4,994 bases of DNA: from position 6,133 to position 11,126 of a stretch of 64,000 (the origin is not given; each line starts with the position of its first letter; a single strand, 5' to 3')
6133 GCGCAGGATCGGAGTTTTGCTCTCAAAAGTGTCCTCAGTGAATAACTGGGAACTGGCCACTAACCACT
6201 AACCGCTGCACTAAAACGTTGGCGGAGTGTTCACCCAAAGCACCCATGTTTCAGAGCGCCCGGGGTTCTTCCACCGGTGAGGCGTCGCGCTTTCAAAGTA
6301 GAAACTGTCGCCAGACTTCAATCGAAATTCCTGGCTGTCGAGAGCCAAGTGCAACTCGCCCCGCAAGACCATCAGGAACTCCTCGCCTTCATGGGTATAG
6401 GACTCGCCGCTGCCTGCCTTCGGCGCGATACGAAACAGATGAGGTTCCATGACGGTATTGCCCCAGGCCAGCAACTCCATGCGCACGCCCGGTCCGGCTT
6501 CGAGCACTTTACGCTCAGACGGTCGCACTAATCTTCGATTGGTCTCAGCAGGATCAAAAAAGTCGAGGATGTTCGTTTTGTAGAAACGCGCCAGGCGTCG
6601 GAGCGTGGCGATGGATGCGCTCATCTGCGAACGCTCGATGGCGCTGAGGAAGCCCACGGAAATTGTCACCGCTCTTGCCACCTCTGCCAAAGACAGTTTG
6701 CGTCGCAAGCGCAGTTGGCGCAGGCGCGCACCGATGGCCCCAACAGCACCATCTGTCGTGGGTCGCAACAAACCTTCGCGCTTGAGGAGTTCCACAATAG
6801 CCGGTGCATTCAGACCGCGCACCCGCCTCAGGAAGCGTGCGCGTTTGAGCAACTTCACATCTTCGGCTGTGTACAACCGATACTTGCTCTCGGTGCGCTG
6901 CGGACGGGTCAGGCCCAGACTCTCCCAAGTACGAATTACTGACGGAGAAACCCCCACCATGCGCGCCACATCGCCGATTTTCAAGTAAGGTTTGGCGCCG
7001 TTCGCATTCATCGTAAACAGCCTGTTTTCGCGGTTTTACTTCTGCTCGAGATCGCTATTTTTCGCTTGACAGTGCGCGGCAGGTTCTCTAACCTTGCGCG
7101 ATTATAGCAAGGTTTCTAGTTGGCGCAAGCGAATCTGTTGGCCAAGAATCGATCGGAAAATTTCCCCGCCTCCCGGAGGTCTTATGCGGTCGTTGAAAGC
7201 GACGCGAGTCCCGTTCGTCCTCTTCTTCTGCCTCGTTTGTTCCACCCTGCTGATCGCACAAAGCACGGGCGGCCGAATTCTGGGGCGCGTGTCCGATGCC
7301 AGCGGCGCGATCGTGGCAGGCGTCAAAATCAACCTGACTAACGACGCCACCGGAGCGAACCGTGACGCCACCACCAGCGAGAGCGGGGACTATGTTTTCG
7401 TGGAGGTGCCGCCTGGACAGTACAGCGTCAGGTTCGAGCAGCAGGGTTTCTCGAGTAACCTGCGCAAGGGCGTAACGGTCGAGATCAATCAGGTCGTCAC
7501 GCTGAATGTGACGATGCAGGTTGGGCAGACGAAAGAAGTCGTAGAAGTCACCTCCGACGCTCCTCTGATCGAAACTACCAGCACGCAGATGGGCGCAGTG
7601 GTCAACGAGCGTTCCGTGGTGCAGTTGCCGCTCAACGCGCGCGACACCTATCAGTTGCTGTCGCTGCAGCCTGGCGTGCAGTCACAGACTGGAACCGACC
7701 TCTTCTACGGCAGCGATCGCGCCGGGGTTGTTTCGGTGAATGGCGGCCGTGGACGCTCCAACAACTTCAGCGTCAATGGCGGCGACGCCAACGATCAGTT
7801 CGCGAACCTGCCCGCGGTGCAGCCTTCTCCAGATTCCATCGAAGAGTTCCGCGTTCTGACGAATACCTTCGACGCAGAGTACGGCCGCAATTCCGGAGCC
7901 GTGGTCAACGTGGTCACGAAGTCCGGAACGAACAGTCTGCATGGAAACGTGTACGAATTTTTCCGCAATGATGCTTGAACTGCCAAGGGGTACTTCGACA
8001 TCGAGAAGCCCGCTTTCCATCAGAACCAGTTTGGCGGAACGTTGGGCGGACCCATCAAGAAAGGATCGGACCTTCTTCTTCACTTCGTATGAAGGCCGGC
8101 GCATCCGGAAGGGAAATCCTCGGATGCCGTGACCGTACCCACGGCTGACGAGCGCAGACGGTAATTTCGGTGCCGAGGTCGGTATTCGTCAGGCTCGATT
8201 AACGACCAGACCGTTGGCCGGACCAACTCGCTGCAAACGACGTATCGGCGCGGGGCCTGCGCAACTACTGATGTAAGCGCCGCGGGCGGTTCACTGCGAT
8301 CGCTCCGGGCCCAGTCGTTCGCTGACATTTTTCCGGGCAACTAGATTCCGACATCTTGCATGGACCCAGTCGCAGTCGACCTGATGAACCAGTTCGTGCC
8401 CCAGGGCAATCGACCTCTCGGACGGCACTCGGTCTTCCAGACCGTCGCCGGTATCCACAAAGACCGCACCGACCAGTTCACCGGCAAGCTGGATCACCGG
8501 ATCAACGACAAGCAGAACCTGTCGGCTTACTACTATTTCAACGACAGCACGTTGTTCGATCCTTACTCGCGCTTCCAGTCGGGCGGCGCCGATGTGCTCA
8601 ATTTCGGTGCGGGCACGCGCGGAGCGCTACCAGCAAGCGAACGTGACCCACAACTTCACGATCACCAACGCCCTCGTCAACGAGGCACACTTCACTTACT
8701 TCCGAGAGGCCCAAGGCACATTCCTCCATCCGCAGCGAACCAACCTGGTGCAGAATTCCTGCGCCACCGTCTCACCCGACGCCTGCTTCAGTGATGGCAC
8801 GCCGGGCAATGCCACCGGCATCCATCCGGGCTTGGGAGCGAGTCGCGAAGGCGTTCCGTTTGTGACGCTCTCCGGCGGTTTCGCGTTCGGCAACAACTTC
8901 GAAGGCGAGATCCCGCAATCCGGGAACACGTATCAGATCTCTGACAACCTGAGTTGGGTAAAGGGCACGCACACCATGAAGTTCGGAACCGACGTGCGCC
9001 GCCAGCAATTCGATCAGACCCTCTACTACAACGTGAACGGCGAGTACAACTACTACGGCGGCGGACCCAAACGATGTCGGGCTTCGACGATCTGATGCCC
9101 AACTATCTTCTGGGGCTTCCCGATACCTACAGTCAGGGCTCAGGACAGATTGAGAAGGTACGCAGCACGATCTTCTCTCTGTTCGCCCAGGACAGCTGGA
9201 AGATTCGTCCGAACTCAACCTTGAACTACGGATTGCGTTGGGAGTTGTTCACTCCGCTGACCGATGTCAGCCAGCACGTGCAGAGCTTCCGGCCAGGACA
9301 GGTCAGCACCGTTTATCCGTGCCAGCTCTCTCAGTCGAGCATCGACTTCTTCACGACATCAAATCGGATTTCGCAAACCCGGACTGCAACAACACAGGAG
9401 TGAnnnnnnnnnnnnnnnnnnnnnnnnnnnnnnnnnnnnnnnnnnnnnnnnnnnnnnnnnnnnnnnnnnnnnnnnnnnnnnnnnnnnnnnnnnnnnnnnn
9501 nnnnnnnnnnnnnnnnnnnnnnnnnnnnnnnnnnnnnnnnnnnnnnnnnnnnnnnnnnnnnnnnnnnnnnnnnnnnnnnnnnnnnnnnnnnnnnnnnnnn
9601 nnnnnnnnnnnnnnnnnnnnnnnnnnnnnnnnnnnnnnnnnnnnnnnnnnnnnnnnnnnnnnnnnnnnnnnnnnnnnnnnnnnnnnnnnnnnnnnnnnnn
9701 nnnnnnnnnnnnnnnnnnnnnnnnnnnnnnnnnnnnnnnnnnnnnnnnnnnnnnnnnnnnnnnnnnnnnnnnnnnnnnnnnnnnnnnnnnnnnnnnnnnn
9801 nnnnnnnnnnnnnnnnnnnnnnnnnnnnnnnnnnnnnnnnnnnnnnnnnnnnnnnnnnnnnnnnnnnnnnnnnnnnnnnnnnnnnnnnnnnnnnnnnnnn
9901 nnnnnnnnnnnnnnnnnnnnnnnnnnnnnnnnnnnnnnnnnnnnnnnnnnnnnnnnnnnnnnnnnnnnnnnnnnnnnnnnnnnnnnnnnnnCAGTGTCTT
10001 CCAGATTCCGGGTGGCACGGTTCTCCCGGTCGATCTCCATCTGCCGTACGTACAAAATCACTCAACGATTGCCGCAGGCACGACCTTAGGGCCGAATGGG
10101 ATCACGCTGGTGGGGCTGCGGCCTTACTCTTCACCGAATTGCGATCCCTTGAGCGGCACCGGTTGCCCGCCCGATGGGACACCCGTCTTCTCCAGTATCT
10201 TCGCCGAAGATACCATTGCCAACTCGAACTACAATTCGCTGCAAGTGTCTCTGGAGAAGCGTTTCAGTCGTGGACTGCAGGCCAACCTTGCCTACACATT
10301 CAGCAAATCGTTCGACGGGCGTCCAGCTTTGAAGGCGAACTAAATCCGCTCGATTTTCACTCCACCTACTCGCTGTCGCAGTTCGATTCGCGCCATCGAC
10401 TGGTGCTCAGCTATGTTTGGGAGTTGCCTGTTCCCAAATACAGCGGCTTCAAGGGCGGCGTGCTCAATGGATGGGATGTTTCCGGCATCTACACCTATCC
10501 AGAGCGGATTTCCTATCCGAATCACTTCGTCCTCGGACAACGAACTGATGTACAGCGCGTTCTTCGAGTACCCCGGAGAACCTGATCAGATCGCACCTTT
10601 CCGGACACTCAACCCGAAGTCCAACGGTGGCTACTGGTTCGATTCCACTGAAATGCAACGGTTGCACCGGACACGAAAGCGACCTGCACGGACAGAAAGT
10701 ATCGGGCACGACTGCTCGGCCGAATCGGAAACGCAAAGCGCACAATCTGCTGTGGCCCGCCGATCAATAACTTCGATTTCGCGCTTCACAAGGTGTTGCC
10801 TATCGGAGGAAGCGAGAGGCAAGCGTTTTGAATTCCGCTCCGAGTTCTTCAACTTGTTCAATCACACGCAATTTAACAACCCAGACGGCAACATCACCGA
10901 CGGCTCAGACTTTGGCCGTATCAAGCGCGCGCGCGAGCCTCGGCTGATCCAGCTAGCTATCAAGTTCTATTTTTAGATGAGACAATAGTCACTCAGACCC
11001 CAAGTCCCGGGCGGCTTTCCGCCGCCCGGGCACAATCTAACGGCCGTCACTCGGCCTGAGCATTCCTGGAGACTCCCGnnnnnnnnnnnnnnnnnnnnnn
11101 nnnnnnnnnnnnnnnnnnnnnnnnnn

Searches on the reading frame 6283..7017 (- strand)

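Call 31: search_protein_families(library=pfam, proteins=[window:6283-7017:-], max_evalue=0.00001)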
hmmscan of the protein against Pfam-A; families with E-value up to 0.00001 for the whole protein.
window:6283-7017:- (245 aa): 8 families
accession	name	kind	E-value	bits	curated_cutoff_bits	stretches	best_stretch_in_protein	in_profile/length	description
PF13411.12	MerR_1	-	6.7e-17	61.8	21.6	1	13-80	2-68/69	MerR HTH family regulatory protein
PF01381.28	HTH_3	-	1.2e-13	51.2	23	1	99-151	1-53/55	Helix-turn-helix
PF00376.29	MerR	-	1.1e-12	48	28.2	1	13-49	1-38/38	MerR family regulatory protein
PF07883.17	Cupin_2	-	1.5e-12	47.4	27.2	1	194-243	2-50/70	Cupin domain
PF13560.12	HTH_31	-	2.5e-12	47.4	27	1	95-148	2-56/64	Helix-turn-helix domain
PF12844.13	HTH_19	-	1.8e-07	31.4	30.2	1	96-149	1-54/64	Helix-turn-helix domain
PF13413.12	HTH_25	-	5.1e-07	29.9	24.6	1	98-133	1-36/62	Helix-turn-helix domain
PF13443.12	HTH_26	-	9.7e-06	26.2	22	0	98-155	1-59/63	Cro/C1-type HTH DNA-binding domain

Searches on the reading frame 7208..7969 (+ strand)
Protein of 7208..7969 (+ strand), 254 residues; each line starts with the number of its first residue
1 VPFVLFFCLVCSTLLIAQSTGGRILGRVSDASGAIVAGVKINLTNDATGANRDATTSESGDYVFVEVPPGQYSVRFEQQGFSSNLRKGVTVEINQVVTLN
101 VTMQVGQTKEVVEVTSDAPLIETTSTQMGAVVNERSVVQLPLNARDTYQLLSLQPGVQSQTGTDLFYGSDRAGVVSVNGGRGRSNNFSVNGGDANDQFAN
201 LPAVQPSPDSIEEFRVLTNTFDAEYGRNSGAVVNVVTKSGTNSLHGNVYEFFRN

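Call 31: search_protein_families(library=pfam, proteins=[window:7208-7969:+], max_evalue=0.00001)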
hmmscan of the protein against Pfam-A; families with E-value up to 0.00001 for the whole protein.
window:7208-7969:+ (254 aa): 2 families
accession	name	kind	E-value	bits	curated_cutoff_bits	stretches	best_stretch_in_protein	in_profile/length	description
PF13620.12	CarboxypepD_reg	-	1.8e-21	76.7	32.3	1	24-104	2-82/82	Carboxypeptidase regulatory-like domain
PF17210.9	SdrD_B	-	1.7e-07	31.8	29.7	1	30-80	18-69/112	SdrD B-like domain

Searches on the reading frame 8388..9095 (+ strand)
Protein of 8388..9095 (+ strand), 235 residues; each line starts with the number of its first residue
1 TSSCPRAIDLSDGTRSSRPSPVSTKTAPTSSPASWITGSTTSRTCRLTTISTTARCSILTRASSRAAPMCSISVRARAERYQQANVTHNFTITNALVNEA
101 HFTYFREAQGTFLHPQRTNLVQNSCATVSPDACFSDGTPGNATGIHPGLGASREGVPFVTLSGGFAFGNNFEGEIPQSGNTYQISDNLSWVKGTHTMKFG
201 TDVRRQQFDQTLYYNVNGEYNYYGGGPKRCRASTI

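Call 18: search_protein_families(library=pfam, proteins=[window:8388-9095:+], max_evalue=0.001)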
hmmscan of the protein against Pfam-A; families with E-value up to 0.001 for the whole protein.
window:8388-9095:+ (235 aa): 1 family
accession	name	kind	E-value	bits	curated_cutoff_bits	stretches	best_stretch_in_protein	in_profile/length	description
PF25183.1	OMP_b-brl_4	-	1.4e-20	73.7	30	1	75-226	197-330/838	Outer membrane beta barrel domain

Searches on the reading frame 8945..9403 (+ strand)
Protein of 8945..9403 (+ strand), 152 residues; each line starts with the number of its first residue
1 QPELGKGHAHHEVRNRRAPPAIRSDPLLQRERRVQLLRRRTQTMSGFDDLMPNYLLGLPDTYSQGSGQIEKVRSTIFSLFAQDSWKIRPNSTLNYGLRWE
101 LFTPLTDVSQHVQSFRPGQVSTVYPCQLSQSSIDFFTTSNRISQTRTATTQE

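Call 18: search_protein_families(library=pfam, proteins=[window:8945-9403:+], max_evalue=0.001)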
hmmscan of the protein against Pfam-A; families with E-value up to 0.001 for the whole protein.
window:8945-9403:+ (152 aa): 1 family
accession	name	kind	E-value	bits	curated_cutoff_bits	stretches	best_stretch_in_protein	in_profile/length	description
PF25183.1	OMP_b-brl_4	-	9.9e-19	67.7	30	1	49-130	339-414/838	Outer membrane beta barrel domain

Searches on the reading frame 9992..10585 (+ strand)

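Call 18: search_protein_families(library=pfam, proteins=[window:9992-10585:+], max_evalue=0.001)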
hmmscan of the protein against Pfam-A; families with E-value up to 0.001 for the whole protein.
window:9992-10585:+ (197 aa): 1 family
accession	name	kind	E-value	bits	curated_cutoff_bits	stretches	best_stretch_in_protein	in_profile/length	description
PF25183.1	OMP_b-brl_4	-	1.9e-09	37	30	1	117-169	649-707/838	Outer membrane beta barrel domain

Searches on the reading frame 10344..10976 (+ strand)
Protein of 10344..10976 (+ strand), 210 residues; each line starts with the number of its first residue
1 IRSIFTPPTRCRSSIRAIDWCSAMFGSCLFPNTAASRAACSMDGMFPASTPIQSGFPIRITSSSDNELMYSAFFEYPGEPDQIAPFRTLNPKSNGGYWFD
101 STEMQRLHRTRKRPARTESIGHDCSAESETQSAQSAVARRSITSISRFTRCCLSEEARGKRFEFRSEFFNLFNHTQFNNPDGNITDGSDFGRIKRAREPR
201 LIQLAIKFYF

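Call 18: search_protein_families(library=pfam, proteins=[window:10344-10976:+], max_evalue=0.001)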
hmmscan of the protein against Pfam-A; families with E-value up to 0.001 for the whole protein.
window:10344-10976:+ (210 aa): 1 family
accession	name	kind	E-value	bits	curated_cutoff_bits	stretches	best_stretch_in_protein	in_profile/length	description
PF25183.1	OMP_b-brl_4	-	1.4e-13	50.6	30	1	52-203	707-838/838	Outer membrane beta barrel domain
